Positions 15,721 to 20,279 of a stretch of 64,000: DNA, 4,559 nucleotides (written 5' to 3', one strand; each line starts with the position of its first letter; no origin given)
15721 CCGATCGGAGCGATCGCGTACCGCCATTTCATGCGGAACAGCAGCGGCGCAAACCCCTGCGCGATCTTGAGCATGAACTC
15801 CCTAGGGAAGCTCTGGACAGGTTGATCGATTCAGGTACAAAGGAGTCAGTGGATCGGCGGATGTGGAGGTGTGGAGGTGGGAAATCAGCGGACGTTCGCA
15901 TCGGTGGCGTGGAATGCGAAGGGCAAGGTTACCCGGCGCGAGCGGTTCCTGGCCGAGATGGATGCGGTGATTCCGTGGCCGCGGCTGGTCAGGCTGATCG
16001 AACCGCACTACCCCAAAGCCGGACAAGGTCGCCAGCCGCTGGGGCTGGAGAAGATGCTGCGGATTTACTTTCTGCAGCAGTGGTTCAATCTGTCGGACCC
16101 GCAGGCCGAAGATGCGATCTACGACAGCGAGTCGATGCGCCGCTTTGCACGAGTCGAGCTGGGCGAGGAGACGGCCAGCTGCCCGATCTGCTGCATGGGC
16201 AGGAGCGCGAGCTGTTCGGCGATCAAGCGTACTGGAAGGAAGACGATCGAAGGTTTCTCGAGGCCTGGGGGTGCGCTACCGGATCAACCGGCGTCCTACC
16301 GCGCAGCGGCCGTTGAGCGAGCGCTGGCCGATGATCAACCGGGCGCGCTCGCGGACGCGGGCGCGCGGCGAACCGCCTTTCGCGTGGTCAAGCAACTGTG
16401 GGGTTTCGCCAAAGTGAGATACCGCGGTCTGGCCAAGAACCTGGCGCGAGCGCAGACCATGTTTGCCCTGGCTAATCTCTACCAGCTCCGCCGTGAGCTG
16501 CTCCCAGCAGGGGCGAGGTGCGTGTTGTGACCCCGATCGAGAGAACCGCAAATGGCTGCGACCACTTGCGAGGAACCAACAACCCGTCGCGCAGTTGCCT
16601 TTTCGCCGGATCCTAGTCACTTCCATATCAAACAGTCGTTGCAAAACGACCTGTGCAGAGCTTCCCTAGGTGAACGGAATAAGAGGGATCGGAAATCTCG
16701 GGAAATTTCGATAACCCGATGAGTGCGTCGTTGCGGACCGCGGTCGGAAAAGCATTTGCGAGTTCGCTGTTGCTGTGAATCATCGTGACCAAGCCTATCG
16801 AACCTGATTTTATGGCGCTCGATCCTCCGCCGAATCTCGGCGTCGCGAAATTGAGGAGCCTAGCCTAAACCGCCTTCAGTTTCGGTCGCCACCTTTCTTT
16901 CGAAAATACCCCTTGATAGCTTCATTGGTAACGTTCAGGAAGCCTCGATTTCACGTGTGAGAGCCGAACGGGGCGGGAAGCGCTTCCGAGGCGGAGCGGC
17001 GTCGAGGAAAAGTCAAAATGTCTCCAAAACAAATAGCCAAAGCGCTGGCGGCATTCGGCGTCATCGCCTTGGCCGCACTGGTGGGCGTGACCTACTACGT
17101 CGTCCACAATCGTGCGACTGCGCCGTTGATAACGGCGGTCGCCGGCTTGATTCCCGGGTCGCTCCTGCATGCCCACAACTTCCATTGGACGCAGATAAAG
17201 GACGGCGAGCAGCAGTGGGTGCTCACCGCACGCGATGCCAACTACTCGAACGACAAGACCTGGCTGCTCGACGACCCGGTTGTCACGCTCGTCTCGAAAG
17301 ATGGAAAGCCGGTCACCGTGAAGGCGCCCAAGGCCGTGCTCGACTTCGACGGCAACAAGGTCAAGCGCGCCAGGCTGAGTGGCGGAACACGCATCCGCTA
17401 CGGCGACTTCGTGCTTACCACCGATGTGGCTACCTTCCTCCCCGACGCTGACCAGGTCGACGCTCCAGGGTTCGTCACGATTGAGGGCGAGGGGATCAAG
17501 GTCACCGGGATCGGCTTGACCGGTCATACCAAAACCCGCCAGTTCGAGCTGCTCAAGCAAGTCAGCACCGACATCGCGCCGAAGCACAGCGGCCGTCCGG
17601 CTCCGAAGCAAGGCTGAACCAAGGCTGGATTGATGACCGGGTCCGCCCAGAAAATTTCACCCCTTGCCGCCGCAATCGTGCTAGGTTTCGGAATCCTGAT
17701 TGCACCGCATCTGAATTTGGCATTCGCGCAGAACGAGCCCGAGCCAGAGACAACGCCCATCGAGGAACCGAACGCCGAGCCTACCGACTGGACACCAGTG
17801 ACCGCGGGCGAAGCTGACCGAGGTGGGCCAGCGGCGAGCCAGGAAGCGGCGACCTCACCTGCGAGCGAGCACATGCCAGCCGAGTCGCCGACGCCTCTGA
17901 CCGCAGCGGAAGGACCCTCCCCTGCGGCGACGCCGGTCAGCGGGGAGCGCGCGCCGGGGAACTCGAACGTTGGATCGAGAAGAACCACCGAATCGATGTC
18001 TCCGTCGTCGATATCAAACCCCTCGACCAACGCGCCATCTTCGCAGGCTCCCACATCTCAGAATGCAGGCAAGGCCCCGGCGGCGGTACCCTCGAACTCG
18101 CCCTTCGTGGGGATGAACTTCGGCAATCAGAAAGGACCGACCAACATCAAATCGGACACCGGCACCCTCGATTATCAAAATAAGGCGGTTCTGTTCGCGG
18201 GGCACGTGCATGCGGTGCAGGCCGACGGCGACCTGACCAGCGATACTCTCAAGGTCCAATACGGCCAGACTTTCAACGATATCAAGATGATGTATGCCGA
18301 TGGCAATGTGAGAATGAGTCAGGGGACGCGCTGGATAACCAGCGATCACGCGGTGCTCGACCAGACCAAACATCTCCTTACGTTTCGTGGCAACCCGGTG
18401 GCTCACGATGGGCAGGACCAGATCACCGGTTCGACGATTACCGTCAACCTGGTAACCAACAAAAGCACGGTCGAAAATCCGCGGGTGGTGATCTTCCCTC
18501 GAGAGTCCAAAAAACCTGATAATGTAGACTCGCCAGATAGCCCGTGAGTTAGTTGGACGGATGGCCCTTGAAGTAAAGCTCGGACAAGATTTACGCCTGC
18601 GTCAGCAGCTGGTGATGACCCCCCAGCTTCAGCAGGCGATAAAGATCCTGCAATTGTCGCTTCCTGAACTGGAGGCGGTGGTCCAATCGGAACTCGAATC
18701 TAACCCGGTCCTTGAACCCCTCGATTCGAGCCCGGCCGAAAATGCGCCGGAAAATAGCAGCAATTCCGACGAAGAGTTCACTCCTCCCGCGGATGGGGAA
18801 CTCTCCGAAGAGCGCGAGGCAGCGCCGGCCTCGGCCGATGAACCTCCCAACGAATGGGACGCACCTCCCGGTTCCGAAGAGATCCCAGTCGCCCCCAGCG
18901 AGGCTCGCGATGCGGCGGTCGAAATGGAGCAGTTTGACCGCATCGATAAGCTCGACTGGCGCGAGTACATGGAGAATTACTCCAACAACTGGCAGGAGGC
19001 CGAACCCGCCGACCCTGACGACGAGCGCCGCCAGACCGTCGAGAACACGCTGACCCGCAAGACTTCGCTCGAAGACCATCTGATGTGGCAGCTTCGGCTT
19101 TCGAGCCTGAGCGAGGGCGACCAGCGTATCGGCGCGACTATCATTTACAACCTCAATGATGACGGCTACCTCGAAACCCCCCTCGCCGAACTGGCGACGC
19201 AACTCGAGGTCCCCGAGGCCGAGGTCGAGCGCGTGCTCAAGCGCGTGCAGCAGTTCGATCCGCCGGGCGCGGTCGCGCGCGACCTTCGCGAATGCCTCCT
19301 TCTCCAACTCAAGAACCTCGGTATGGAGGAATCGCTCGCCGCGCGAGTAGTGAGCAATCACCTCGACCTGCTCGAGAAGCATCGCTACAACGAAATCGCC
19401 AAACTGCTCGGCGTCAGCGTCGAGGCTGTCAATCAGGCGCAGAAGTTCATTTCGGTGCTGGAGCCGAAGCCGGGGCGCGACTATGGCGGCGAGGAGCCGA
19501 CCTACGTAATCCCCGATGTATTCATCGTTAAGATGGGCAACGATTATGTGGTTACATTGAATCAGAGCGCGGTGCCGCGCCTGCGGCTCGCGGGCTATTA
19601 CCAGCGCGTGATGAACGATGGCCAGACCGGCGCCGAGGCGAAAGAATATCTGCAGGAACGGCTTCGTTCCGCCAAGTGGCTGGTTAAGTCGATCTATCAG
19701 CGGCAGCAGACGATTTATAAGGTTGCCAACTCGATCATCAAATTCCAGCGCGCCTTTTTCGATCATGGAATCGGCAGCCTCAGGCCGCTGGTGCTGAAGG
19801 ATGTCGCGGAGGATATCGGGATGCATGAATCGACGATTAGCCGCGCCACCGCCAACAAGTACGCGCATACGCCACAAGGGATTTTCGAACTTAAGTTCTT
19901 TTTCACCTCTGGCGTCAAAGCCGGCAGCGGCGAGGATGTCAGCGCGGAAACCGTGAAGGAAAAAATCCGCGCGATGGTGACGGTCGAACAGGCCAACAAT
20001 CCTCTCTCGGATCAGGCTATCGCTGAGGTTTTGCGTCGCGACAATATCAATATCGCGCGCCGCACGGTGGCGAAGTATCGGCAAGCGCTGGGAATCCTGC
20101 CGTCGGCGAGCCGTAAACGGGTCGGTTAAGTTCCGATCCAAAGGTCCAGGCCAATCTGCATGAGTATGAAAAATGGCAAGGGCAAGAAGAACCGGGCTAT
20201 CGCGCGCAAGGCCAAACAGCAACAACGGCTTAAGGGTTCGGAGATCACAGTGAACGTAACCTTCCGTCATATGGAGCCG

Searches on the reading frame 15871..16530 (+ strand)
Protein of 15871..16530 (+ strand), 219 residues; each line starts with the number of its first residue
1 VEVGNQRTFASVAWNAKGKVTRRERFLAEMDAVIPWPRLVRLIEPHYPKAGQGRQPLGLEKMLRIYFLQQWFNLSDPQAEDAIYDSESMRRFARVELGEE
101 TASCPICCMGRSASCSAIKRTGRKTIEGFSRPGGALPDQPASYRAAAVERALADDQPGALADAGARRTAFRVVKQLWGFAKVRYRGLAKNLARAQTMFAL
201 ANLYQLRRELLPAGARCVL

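Call 92: search_protein_families(library=pfam, proteins=[window:15871-16530:+], max_evalue=0.00001)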
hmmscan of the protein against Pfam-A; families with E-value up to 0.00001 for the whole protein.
window:15871-16530:+ (219 aa): 1 family
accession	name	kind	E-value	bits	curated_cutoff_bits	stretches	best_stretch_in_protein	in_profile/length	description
PF05598.16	DUF772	-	1e-11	45.1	23.1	1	53-99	1-48/74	Transposase domain (DUF772)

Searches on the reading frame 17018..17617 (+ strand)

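Call 92: search_protein_families(library=pfam, proteins=[window:17018-17617:+], max_evalue=0.00001)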
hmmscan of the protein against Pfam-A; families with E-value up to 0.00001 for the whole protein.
window:17018-17617:+ (199 aa): 1 family
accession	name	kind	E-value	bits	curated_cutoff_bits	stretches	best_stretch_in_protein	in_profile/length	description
PF06835.18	LptC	-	7.3e-18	65.2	21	1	18-185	2-173/175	Lipopolysaccharide-assembly, LptC-related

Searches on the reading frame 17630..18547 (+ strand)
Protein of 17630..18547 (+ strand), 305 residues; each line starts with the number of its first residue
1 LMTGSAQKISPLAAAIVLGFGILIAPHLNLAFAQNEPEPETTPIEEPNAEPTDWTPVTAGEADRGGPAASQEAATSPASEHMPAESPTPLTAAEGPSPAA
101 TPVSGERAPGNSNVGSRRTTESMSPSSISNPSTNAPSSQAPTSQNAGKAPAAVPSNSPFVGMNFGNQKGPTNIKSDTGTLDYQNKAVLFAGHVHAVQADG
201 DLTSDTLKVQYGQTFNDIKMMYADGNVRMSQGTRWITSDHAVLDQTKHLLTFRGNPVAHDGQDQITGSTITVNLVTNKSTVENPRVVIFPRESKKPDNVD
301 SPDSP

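Call 48: search_protein_families(library=pfam, proteins=[window:17630-18547:+], max_evalue=0.00001)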
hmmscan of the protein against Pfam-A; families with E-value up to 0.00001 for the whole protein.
window:17630-18547:+ (305 aa): 2 families
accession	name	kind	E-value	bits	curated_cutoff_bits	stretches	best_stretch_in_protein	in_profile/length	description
PF03968.19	LptD_N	-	7.5e-15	55.6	20.4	1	172-277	1-112/113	LptA/(LptD N-terminal domain) LPS transport protein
PF06835.18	LptC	-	1.9e-06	28.1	21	0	164-240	78-154/175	Lipopolysaccharide-assembly, LptC-related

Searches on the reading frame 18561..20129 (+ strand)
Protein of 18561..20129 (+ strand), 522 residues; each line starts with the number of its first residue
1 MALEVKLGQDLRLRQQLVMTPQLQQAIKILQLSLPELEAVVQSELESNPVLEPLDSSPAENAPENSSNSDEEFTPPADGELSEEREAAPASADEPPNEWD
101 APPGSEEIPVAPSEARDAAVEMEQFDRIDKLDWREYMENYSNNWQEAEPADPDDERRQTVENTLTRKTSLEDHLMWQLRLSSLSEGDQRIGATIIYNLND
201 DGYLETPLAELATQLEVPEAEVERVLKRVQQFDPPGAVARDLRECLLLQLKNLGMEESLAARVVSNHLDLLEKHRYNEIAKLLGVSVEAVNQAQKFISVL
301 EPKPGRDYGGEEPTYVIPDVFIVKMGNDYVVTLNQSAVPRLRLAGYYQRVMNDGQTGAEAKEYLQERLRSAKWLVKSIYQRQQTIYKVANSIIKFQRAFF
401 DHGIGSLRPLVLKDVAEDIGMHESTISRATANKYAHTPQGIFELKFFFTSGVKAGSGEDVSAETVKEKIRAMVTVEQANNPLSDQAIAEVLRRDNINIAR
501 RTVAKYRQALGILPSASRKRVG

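Call 48: search_protein_families(library=pfam, proteins=[window:18561-20129:+], max_evalue=0.00001)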
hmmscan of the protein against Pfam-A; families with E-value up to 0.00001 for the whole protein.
window:18561-20129:+ (522 aa): 3 families
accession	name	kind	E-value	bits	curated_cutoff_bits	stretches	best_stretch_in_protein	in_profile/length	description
PF04963.19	Sigma54_CBD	-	2.3e-64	217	22.9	1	160-347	2-185/185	Sigma-54 factor, core binding domain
PF04552.19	Sigma54_DBD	-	1.2e-61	207.6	22.8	1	362-520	2-160/160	Sigma-54, DNA binding domain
PF00309.25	Sigma54_AID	-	1.5e-16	60.4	23.8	1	9-52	2-45/46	Sigma-54 factor, Activator interacting domain (AID)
